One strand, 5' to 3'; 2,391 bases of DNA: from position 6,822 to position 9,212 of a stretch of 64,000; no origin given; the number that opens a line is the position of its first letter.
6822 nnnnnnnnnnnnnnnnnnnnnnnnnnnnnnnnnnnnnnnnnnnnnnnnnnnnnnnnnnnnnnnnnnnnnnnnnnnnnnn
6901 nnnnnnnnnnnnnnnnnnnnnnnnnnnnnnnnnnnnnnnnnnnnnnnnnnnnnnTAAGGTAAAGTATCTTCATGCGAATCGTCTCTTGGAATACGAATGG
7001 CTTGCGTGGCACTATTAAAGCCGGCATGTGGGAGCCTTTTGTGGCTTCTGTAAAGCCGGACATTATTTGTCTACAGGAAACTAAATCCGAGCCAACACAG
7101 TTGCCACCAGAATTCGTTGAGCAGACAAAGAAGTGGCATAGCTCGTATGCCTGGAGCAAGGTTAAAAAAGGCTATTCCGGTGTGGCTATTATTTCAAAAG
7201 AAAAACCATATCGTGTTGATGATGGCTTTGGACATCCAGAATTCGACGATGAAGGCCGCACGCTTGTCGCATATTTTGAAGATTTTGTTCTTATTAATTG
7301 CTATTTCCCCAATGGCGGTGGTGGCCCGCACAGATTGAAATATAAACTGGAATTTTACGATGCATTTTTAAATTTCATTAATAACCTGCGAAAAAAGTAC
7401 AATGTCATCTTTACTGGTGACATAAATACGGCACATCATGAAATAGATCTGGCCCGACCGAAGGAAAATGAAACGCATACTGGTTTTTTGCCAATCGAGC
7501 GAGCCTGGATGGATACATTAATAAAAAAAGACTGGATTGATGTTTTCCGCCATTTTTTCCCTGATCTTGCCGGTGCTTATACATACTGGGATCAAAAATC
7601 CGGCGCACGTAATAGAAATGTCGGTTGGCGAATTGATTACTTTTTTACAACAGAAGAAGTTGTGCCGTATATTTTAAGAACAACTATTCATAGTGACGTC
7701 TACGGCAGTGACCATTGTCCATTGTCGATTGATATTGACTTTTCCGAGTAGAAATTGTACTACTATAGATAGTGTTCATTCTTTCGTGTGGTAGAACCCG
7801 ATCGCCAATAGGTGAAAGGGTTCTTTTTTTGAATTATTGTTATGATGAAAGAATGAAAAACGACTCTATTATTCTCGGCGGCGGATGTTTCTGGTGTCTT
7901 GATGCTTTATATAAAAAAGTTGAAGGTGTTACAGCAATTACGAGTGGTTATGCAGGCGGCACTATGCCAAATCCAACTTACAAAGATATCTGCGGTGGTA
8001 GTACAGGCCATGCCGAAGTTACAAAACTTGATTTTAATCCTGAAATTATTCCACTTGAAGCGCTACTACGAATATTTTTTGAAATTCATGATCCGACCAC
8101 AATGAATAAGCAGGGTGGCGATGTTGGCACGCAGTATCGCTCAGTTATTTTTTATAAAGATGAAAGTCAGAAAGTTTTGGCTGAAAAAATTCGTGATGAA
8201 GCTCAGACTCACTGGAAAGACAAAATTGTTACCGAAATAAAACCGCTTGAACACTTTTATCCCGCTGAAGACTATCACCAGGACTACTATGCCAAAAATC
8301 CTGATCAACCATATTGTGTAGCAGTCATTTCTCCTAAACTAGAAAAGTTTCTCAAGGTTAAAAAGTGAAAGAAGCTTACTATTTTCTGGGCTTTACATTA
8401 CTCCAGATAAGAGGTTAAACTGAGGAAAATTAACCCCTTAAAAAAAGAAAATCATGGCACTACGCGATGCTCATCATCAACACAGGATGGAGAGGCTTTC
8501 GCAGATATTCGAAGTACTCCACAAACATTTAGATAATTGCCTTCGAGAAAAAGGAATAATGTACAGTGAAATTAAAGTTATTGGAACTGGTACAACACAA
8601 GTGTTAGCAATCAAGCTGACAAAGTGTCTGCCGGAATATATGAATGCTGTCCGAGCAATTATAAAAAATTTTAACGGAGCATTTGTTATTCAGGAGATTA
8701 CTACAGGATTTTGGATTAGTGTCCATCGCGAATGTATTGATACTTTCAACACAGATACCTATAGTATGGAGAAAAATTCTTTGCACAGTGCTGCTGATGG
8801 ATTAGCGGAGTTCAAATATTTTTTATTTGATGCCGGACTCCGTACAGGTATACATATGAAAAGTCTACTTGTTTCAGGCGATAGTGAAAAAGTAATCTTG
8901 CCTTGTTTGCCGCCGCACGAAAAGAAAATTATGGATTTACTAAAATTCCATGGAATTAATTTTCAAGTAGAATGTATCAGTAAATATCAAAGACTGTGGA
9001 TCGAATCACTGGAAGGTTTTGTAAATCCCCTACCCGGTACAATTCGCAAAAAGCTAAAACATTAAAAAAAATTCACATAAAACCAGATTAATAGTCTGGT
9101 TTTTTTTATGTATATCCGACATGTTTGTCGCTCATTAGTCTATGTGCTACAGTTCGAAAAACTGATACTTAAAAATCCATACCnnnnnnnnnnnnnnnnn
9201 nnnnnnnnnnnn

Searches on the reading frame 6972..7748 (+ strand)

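Call 20: search_protein_families(library=pfam, proteins=[window:6972-7748:+], max_evalue=0.001)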
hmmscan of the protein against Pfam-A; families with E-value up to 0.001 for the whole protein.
window:6972-7748:+ (259 aa): 2 families
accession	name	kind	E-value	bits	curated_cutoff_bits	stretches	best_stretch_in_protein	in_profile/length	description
PF03372.29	Exo_endo_phos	-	8e-26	91.6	24.5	1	4-248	1-225/225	Endonuclease/Exonuclease/phosphatase family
PF14529.12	Exo_endo_phos_2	-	0.00012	22.3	27.4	0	106-157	2-45/117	Endonuclease-reverse transcriptase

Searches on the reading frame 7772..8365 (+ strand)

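Call 20: search_protein_families(library=pfam, proteins=[window:7772-8365:+], max_evalue=0.001)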
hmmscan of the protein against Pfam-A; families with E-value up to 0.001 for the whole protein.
window:7772-8365:+ (198 aa): 1 family
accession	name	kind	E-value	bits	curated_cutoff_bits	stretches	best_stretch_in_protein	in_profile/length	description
PF01625.27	PMSR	-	3.4e-64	216.1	23.7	1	33-182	2-152/153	Peptide methionine sulfoxide reductase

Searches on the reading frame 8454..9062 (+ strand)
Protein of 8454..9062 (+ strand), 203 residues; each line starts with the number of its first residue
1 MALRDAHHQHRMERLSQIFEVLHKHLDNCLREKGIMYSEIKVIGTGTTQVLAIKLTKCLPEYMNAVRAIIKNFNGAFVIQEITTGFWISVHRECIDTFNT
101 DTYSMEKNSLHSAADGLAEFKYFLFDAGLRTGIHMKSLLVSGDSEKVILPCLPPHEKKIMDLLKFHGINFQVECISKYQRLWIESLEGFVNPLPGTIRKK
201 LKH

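Call 20: search_protein_families(library=pfam, proteins=[window:8454-9062:+], max_evalue=0.001)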
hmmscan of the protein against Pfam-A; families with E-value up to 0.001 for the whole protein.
window:8454-9062:+ (203 aa): 0 families

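Call 42: search_protein_families(library=pfam, proteins=[window:8454-9062:+], max_evalue=0.01)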
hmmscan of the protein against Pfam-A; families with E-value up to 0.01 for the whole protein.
window:8454-9062:+ (203 aa): 0 families

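Call 55: search_protein_families(library=padloc, proteins=[window:8454-9062:+], max_evalue=0.01)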
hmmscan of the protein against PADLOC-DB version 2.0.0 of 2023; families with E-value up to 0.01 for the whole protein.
window:8454-9062:+ (203 aa): 0 families
